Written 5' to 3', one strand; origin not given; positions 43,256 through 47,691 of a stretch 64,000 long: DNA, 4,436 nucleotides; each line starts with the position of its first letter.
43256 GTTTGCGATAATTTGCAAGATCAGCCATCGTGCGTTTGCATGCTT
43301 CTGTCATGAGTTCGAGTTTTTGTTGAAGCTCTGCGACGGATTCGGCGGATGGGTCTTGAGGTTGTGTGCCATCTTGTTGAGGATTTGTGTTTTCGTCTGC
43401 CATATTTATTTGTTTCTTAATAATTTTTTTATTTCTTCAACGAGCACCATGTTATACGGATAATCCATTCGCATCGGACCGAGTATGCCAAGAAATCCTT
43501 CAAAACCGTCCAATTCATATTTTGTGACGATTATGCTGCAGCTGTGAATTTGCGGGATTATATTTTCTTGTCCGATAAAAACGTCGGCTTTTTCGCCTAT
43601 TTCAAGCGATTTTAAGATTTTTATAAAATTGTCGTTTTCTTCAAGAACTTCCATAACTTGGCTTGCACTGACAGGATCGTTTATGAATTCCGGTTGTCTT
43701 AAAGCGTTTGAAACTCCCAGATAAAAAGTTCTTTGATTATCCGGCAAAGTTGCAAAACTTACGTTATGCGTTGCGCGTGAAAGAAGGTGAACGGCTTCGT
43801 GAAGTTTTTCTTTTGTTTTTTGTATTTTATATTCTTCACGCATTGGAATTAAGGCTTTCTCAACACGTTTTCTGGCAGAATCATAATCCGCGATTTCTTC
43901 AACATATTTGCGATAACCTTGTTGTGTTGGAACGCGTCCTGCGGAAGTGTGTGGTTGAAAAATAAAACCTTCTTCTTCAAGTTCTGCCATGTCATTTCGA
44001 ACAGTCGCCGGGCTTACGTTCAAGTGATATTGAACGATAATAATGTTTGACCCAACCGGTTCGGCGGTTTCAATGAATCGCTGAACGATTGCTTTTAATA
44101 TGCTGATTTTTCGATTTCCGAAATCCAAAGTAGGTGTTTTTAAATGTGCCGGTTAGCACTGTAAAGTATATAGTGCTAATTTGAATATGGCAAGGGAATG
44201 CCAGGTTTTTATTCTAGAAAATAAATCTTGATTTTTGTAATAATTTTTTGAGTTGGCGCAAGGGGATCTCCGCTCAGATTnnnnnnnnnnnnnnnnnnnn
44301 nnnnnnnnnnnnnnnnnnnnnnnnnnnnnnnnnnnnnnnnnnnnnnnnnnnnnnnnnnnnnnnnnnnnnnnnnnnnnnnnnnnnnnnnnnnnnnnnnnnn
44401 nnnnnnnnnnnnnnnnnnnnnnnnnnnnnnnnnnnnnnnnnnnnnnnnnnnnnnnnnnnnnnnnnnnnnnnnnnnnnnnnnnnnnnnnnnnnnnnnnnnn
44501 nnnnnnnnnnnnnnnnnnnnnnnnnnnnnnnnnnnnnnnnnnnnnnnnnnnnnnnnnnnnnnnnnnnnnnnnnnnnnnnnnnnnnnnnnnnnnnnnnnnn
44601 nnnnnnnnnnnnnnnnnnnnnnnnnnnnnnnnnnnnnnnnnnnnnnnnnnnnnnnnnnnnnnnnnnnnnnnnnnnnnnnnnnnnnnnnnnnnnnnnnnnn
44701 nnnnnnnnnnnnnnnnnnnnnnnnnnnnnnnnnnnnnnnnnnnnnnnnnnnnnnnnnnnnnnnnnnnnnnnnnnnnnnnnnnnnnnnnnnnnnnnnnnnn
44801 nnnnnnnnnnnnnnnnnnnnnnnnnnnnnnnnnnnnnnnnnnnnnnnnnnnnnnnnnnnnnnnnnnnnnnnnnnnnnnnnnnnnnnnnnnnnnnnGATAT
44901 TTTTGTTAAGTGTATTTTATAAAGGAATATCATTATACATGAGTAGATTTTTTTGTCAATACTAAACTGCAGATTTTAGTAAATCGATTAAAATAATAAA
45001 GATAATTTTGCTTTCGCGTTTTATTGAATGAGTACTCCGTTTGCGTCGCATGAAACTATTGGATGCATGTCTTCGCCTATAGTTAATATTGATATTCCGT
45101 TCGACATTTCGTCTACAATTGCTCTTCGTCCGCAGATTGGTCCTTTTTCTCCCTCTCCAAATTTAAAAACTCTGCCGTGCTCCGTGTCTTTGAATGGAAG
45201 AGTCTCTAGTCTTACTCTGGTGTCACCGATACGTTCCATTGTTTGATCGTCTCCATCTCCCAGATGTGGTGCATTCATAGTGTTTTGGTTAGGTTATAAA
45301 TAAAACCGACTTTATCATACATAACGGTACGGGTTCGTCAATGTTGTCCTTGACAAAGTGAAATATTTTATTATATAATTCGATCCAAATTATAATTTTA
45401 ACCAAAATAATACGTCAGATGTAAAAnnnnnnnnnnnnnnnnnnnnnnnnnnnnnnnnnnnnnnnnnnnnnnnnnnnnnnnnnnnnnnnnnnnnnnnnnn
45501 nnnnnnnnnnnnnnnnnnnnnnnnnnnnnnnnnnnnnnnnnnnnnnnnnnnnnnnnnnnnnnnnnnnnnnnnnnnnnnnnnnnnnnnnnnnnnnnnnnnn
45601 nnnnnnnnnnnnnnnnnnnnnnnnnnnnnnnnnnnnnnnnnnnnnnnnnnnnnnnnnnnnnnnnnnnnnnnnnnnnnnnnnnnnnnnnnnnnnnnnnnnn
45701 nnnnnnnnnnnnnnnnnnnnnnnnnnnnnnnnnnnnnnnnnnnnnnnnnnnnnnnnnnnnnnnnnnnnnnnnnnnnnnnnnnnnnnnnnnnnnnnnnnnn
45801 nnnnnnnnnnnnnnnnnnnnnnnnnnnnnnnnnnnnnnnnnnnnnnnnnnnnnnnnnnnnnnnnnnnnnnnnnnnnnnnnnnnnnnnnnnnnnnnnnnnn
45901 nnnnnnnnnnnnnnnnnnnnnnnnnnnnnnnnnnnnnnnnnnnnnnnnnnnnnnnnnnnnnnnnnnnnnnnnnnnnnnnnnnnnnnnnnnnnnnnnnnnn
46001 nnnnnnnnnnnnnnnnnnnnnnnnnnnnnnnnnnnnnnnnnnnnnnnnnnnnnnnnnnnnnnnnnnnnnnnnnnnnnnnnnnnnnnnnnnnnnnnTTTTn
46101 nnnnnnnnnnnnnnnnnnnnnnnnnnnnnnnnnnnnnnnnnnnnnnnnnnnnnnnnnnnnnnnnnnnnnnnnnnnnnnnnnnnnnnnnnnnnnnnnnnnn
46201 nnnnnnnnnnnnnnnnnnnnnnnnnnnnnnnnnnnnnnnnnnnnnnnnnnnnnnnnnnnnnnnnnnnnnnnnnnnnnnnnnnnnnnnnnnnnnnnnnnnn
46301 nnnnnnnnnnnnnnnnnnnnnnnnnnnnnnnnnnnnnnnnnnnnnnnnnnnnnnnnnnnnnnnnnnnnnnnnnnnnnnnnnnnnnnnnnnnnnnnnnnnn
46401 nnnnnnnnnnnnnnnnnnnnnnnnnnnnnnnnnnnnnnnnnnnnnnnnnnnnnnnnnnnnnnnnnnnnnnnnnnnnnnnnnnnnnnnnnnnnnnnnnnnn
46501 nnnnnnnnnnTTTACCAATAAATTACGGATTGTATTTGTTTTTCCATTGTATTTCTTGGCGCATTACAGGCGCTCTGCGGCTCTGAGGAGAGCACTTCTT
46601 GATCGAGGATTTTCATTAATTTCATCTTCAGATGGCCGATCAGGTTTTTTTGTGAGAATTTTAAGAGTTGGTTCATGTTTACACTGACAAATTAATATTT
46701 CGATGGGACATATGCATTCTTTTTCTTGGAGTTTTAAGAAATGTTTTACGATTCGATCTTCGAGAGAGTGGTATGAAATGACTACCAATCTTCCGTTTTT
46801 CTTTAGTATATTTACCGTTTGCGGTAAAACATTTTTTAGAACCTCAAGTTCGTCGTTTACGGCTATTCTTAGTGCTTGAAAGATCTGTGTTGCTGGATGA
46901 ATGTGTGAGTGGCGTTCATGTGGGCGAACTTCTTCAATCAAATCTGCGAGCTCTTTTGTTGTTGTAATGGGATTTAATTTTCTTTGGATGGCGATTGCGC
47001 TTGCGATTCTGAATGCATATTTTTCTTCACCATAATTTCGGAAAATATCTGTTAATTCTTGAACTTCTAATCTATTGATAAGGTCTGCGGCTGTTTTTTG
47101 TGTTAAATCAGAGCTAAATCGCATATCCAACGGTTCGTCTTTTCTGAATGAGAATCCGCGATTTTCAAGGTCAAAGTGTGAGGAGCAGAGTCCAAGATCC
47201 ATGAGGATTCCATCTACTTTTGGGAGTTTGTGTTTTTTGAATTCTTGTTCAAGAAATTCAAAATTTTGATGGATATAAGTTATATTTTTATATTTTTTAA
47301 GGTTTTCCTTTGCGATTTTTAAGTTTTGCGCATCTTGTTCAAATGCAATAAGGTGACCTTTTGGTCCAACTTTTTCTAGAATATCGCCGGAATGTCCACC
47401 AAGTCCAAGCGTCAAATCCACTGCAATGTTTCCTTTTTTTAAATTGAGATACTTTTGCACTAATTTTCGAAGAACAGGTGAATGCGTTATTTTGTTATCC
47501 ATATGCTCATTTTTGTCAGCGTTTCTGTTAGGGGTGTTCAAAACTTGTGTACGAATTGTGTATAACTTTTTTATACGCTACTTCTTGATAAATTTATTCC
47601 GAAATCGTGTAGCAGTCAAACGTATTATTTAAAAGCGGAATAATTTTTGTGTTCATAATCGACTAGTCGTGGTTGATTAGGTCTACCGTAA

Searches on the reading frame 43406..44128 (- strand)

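Call 63: search_protein_families(library=pfam, proteins=[window:43406-44128:-], max_evalue=0.001)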
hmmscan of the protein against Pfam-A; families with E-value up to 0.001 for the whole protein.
window:43406-44128:- (240 aa): 3 families
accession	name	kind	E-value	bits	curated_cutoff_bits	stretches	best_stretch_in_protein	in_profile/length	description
PF01628.27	HrcA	-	4.2e-24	86.2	22.2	1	102-224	96-212/215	HrcA protein C terminal domain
PF08220.18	HTH_DeoR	-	7.9e-06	26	21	1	35-62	23-50/57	DeoR-like helix-turn-helix domain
PF08279.18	HTH_11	-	0.00012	22.3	25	1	35-56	24-45/55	HTH domain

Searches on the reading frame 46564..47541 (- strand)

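Call 63: search_protein_families(library=pfam, proteins=[window:46564-47541:-], max_evalue=0.001)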
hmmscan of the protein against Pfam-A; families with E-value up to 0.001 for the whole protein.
window:46564-47541:- (325 aa): 4 families
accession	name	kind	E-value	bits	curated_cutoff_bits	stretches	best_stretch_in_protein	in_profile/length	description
PF01795.25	Methyltransf_5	-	4.9e-111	371.6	27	1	18-324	2-308/309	MraW methylase family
PF08704.16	GCD14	-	1.1e-06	28.9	26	1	27-116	31-121/247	tRNA methyltransferase complex GCD14 subunit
PF13847.12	Methyltransf_31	-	1.1e-06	28.8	27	1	35-110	2-76/145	Methyltransferase domain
PF01209.24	Ubie_methyltran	-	3e-05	23.9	20.1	1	23-100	34-113/233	ubiE/COQ5 methyltransferase family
